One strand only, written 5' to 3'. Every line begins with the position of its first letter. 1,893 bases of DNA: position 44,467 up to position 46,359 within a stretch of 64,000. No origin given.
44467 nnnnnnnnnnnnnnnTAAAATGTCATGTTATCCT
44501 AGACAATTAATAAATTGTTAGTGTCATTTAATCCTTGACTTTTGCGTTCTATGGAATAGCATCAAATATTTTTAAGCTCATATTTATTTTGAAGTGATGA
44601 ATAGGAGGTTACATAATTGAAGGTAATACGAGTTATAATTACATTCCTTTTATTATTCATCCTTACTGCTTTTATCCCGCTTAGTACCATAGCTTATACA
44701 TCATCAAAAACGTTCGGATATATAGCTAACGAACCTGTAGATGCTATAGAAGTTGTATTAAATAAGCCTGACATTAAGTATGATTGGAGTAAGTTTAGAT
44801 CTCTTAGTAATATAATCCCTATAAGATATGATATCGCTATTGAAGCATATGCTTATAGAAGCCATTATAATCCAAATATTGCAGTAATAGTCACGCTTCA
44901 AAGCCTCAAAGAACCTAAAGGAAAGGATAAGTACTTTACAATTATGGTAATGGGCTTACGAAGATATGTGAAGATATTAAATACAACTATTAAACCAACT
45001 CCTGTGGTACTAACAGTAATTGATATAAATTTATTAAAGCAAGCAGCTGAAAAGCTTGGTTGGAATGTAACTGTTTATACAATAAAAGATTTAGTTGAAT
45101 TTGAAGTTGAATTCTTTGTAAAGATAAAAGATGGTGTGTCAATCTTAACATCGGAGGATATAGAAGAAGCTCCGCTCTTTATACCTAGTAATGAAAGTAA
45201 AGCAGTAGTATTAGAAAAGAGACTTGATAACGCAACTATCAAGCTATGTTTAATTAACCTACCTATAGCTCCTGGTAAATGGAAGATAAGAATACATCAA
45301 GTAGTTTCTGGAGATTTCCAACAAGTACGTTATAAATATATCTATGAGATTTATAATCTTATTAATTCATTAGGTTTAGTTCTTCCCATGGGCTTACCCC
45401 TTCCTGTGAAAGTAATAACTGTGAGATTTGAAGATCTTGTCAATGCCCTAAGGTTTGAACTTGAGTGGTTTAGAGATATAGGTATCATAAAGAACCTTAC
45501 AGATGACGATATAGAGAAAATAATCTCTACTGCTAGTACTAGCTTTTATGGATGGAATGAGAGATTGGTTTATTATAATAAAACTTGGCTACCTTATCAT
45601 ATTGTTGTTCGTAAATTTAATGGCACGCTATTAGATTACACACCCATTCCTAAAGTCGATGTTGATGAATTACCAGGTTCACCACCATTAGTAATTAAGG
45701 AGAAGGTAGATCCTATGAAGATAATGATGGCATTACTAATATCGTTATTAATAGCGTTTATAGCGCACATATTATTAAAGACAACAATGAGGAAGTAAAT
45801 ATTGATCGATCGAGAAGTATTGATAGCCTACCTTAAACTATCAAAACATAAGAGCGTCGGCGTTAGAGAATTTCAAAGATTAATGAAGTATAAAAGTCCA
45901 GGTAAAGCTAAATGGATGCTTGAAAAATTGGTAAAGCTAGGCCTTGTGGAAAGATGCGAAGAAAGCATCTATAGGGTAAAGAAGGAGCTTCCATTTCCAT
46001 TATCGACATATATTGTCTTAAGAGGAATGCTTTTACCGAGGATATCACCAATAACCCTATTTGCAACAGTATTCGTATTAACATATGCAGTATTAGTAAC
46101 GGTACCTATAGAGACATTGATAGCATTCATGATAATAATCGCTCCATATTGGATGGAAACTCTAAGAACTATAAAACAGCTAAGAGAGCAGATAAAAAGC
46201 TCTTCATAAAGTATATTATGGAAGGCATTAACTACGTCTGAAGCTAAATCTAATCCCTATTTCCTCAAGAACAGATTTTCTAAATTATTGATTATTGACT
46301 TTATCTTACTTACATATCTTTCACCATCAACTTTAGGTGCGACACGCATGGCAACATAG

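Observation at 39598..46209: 1627-aa MMPL/RND-type transporter with a hugely expanded ectodomain, in a PadR / surface protein / membrane-wHTH module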

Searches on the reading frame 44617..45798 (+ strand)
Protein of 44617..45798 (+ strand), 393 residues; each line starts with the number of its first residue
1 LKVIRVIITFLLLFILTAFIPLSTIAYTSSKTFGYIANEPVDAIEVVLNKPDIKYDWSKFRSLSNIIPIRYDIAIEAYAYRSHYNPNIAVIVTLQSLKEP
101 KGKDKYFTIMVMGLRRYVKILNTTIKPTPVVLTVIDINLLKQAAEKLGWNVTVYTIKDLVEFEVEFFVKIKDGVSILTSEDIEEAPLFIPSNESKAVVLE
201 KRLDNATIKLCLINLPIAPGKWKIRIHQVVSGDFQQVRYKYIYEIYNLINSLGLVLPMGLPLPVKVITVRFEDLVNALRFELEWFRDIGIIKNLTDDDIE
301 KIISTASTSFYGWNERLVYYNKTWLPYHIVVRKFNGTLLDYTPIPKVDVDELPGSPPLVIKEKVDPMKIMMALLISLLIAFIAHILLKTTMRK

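Call 3: search_protein_families(library=pfam, proteins=[window:44617-45798:+], max_evalue=0.01)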
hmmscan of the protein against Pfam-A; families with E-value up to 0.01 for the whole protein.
window:44617-45798:+ (393 aa): 0 families

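Call 4: search_protein_families(library=ncbifam, proteins=[window:44617-45798:+], max_evalue=0.01)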
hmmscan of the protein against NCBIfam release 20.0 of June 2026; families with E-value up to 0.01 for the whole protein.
window:44617-45798:+ (393 aa): 1 family
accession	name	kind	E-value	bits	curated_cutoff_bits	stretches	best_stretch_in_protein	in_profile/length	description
TIGR04292.1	heavy_Cys_CGP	equivalog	5.5e-17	61.7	200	2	274-375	258-369/381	CGP-CTERM-anchored Cys-rich protein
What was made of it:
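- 44617..45798 (+): 393-aa membrane-anchored, sequon-bearing protein distantly related to the Heavy_Cys_CGP family. Its functional link to the MMPL is uncertain. TIGR04292 E 5.5e-17, below the cut-off (call 4).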

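Call 38: find_homologous_proteins(query=window:44617-45798:+, max_evalue=0.001)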
Query window:44617-45798:+ (393 aa): 2 proteins with E <= 0.001 among 4198 candidates.
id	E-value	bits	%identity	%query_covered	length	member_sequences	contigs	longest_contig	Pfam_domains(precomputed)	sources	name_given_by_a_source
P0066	1.7e-65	239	38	89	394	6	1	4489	PF27854.1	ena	-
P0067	2.8e-39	153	30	98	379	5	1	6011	PF27854.1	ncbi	-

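Call 39: find_encoding_contigs(protein=P0066, flank=10000)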
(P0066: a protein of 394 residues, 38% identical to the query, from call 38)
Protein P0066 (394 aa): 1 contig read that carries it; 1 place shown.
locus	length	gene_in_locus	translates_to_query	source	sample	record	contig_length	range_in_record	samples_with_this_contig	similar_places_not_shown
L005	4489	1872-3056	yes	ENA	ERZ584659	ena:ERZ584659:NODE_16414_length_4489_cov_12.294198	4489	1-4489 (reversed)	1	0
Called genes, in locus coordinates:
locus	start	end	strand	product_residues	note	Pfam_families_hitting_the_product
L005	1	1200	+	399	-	?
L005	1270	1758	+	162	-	PF05942:PaREP1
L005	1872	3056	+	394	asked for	PF27854:Heavy_Cys_CGP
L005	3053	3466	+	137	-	PF01978:TrmB (faint)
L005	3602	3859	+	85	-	PF04014:MazE_antitoxin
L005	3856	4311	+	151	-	PF01850:PIN, PF13470:PIN_3 (weak)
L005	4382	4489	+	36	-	?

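Call 40: find_encoding_contigs(protein=P0067, flank=10000)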
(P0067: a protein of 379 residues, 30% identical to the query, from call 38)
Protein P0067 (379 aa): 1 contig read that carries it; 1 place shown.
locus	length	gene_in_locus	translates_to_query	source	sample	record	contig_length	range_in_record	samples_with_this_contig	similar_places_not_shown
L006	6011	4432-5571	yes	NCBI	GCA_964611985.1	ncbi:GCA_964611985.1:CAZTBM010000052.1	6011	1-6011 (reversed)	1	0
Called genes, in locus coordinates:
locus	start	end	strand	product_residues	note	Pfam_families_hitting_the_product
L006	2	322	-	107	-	?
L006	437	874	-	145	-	PF02334:RTP (weak), PF03551:PadR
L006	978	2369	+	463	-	PF01554:MatE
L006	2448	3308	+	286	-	PF00892:EamA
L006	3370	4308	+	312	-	PF04015:DUF362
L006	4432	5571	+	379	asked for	PF27854:Heavy_Cys_CGP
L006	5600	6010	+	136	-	?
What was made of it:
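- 44617..45798 (+): Homologues are paired with the small wHTH gene in L005 and L006 (calls 38-40).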

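Call 71: search_protein_families(library=pfam, proteins=[window:44617-45798:+, P0066, P0067], max_evalue=5)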
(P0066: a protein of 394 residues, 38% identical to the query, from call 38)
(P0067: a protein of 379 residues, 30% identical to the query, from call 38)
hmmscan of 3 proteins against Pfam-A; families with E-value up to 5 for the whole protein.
window:44617-45798:+ (393 aa): 4 families
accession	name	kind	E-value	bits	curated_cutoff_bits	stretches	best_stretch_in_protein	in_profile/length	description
PF00556.25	LHC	-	0.096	13.4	23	1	360-387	4-32/39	Antenna complex alpha/beta subunit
PF08948.16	PRD1_P5_spike_N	-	0.21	12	25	0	87-120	70-103/126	Bacteriophage PRD1, P5, spike N-terminal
PF09716.15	ETRAMP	-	0.86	10.1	29.1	1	1-25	1-25/81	Malarial early transcribed membrane protein (ETRAMP)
PF13623.11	SurA_N_2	-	1.4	9.2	28.5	1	132-162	91-121/145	SurA-like N-terminal domain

P0066 (394 aa): 1 family
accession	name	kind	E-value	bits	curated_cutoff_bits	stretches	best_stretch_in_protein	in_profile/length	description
PF01583.26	APS_kinase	-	0.18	12.2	21.1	1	183-265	10-87/152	Adenylylsulphate kinase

P0067 (379 aa): 1 family
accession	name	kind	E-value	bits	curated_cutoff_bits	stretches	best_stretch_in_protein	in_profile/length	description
PF09013.15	YopH_N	-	0.042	14.4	25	1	197-252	37-92/123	YopH, N-terminal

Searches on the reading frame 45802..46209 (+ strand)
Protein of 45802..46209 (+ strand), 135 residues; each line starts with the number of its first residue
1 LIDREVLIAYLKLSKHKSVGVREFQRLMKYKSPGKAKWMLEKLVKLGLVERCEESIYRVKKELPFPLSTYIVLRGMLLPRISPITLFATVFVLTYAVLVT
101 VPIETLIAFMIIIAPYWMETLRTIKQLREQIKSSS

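Call 3: search_protein_families(library=pfam, proteins=[window:45802-46209:+], max_evalue=0.01)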
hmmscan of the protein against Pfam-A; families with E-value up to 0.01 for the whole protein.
window:45802-46209:+ (135 aa): 0 families

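Call 4: search_protein_families(library=ncbifam, proteins=[window:45802-46209:+], max_evalue=0.01)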
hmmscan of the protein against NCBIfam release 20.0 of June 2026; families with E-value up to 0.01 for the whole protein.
window:45802-46209:+ (135 aa): 0 families

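Call 71: search_protein_families(library=pfam, proteins=[window:45802-46209:+], max_evalue=5)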
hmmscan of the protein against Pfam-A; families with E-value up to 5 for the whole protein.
window:45802-46209:+ (135 aa): 0 families

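Call 95: search_protein_families(library=ncbifam, proteins=[window:45802-46209:+], max_evalue=0.1)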
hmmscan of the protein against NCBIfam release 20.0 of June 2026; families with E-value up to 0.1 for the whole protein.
window:45802-46209:+ (135 aa): 0 families
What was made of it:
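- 45802..46209 (+): 135-aa protein with an N-terminal wHTH-like region and two C-terminal hydrophobic helices. It always follows the 393-aa gene. No Pfam or NCBIfam match for the window copy (calls 3, 95).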
